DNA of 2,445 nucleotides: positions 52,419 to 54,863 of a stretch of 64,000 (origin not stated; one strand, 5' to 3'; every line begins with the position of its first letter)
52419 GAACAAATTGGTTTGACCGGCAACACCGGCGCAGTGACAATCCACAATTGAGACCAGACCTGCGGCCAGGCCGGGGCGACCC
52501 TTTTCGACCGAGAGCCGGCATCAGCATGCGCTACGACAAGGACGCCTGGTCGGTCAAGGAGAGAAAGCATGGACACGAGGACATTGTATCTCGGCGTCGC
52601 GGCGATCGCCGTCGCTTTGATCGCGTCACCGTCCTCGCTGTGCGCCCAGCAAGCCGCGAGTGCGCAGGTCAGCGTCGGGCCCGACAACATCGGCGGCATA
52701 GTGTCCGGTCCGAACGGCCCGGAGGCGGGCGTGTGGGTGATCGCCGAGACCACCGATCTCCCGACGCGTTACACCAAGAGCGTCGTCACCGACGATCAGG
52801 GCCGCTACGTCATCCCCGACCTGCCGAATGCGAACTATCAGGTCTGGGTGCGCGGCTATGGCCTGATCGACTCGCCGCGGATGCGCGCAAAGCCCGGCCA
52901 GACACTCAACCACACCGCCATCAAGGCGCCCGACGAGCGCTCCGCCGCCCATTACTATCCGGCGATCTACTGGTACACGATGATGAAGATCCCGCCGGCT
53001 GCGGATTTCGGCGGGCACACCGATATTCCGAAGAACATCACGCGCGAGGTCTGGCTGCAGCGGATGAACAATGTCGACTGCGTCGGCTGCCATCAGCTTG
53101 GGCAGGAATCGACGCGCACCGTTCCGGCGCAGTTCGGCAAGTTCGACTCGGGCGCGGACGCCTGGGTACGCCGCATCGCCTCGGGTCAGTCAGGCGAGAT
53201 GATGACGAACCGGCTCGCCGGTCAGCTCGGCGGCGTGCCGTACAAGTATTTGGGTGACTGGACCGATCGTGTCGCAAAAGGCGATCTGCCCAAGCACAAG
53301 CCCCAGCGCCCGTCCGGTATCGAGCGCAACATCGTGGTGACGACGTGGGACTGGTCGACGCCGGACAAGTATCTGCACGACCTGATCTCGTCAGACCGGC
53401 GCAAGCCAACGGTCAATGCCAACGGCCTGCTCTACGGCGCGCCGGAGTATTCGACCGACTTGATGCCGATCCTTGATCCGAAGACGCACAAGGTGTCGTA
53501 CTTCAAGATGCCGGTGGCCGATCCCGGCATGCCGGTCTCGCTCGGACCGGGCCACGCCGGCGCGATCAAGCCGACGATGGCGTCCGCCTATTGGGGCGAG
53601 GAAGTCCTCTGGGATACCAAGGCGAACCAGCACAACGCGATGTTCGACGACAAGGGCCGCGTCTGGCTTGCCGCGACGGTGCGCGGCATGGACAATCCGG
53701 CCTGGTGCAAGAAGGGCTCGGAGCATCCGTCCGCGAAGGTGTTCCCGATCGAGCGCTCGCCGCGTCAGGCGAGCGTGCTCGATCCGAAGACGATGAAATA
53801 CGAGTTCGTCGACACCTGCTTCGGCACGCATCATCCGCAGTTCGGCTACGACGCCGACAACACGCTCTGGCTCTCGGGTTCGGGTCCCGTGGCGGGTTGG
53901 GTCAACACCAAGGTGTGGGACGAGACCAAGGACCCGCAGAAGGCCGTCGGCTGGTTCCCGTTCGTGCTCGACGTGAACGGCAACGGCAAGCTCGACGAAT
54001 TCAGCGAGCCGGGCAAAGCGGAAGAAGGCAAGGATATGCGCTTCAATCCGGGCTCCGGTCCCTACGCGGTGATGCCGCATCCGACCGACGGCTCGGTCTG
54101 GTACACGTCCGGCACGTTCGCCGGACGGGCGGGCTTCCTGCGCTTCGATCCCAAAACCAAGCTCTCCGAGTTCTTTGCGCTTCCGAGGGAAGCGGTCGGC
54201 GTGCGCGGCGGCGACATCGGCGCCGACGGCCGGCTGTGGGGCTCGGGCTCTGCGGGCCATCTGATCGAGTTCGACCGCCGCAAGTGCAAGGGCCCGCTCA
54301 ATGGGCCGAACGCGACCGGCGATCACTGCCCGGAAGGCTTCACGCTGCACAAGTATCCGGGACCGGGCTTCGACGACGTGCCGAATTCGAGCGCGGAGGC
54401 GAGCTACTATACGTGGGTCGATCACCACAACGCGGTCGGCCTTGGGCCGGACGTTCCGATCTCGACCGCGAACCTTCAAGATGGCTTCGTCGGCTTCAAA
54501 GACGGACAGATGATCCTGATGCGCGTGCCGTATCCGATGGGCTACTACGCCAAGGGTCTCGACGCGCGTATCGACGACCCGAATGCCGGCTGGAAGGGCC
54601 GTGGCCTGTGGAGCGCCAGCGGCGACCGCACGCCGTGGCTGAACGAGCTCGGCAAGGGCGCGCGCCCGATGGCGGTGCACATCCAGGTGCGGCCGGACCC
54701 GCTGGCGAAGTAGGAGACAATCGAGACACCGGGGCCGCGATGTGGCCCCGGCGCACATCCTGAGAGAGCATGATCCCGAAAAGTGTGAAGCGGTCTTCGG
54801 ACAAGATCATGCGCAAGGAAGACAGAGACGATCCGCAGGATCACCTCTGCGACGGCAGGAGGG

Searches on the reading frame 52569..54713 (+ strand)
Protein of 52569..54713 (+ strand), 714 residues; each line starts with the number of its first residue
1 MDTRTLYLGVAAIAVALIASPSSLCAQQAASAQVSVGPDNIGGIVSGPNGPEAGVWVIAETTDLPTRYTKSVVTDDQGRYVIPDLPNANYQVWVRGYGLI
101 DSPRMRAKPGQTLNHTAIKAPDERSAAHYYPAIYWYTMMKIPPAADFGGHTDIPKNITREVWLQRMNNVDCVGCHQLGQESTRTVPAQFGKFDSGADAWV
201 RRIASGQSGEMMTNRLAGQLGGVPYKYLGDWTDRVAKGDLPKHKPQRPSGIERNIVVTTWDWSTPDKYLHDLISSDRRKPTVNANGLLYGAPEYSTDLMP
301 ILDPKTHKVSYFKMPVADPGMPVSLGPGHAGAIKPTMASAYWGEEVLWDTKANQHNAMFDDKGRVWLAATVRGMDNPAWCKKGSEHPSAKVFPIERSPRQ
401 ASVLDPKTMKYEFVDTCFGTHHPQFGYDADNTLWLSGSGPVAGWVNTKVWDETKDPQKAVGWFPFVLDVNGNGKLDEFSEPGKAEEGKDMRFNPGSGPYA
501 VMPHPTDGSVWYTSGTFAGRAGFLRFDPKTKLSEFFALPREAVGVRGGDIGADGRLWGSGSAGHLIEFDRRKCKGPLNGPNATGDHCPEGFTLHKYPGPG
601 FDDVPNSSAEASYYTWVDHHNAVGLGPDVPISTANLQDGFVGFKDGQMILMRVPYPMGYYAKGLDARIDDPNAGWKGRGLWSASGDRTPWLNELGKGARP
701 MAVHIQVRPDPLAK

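Call 82: search_protein_families(library=pfam, proteins=[window:52569-54713:+])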
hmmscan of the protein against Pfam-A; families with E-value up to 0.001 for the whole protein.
window:52569-54713:+ (714 aa): 1 family
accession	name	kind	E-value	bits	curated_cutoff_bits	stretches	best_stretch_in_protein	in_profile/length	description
PF13620.12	CarboxypepD_reg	-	4.4e-06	27.4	32.3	1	41-114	2-76/82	Carboxypeptidase regulatory-like domain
